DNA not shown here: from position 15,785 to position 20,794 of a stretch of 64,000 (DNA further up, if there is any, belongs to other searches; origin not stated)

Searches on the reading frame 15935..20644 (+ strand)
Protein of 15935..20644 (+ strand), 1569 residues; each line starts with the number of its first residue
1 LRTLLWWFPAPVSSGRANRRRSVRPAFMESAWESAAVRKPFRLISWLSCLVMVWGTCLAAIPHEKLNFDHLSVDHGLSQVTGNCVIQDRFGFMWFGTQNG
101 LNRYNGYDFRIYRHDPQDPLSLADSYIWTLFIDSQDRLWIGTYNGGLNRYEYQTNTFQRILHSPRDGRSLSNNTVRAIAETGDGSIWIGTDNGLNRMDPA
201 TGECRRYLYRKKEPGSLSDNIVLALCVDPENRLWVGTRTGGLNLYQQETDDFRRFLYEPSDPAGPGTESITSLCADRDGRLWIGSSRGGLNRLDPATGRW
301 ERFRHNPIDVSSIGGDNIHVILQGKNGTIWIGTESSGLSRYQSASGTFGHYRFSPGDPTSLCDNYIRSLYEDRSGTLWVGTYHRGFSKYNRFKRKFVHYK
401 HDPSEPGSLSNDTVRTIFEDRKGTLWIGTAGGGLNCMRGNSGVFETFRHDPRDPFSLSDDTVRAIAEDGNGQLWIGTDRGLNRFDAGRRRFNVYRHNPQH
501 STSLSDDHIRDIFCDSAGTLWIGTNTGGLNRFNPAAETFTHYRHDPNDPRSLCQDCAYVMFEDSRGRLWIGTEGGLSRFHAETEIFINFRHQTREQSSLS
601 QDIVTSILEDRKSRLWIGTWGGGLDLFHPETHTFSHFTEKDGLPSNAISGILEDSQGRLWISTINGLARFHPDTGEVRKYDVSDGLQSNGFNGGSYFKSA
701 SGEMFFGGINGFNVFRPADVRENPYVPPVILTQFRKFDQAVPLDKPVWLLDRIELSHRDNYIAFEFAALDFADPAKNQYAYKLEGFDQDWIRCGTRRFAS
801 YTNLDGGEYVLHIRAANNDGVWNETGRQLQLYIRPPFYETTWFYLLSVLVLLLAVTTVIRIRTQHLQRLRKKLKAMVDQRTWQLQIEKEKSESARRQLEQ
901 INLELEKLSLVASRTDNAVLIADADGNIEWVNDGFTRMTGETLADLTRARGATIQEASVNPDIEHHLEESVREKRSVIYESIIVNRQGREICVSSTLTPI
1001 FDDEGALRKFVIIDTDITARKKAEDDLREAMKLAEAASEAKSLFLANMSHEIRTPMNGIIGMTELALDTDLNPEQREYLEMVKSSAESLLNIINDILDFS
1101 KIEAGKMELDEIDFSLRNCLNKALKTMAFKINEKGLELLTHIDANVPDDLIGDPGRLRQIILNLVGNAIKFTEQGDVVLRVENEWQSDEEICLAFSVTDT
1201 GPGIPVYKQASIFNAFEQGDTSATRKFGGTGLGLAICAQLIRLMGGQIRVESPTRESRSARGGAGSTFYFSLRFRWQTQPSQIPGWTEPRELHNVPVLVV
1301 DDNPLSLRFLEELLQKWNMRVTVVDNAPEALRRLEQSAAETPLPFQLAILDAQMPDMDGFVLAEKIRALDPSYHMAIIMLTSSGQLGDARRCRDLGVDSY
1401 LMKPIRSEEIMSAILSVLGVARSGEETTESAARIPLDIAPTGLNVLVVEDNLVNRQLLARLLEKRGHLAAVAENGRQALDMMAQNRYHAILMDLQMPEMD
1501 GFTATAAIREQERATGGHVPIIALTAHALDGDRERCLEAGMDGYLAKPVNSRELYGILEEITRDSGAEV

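Call 53: search_protein_families(library=ncbifam, proteins=[window:15935-20644:+], max_evalue=0.00001)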
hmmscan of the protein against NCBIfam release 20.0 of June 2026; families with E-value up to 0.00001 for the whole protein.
window:15935-20644:+ (1569 aa): 157 families (the best 25 are shown)
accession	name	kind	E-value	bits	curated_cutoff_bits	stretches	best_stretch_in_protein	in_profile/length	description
NF008318.0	PRK11107.1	equivalog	1e-143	480.5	890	3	1028-1279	280-523/920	two-component sensor histidine kinase BarA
TIGR02956.1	TMAO_torS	equivalog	4.1e-136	455.5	676.5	2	1029-1427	452-829/967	TMAO reductase system sensor histidine kinase/response regulator TorS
NF008302.0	PRK11091.1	equivalog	2.1e-113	380.1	838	2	870-1427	122-652/779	aerobic respiration two-component sensor histidine kinase ArcB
NF045901.1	HisKinLetSLeg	equivalog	2.9e-112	376.3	1650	3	1031-1328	283-570/906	two-component system sensor histidine kinase LetS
NF011874.0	PRK15347.1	equivalog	1.2e-110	371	852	3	1025-1286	382-626/921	two component system sensor kinase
NF008099.0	PRK10841.1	equivalog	5.2e-103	345.5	920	3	1015-1253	444-677/949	two-component system sensor histidine kinase RcsC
NF041947.1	LuxQ_Vibrio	equivalog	4.4e-96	322.6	1200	2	997-1415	429-836/843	quorum-sensing autoinducer 2 sensor kinase/phosphatase LuxQ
NF038297.2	hybrid_HK_HrmK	equivalog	1.5e-91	307.9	725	2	1021-1409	215-599/607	hybrid histidine kinase/response regulator HrmK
NF008543.0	PRK11466.1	equivalog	8e-87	292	982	2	1028-1415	431-795/914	TMAO reductase system sensor histidine kinase/response regulator TorS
NF007420.1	PRK09959.1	equivalog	2.4e-56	191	1995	2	1014-1415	685-1070/1197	acid-sensing system histidine kinase EvgS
NF046044.1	PnpS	equivalog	2.7e-56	191.3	400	1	889-1254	38-379/390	two-component system histidine kinase PnpS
NF041880.1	EPS_EpsF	equivalog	4.2e-54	183.8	900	3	865-1270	102-489/492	response regulator EpsF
NF052228.1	T9SS_PorZ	equivalog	1.2e-51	176.1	260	4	506-677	479-666/757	type IX secretion system anionic LPS delivery protein PorZ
NF047465.1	hybrid_HK_LvrA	exception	1.4e-51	175.5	1200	1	1023-1251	184-407/819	hybrid histidine kinase/response regulator LvrA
NF047874.1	MASE3_PAS_HK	subfamily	6e-51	174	560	1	851-1254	213-613/655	MASE3 domain-containing sensor histidine kinase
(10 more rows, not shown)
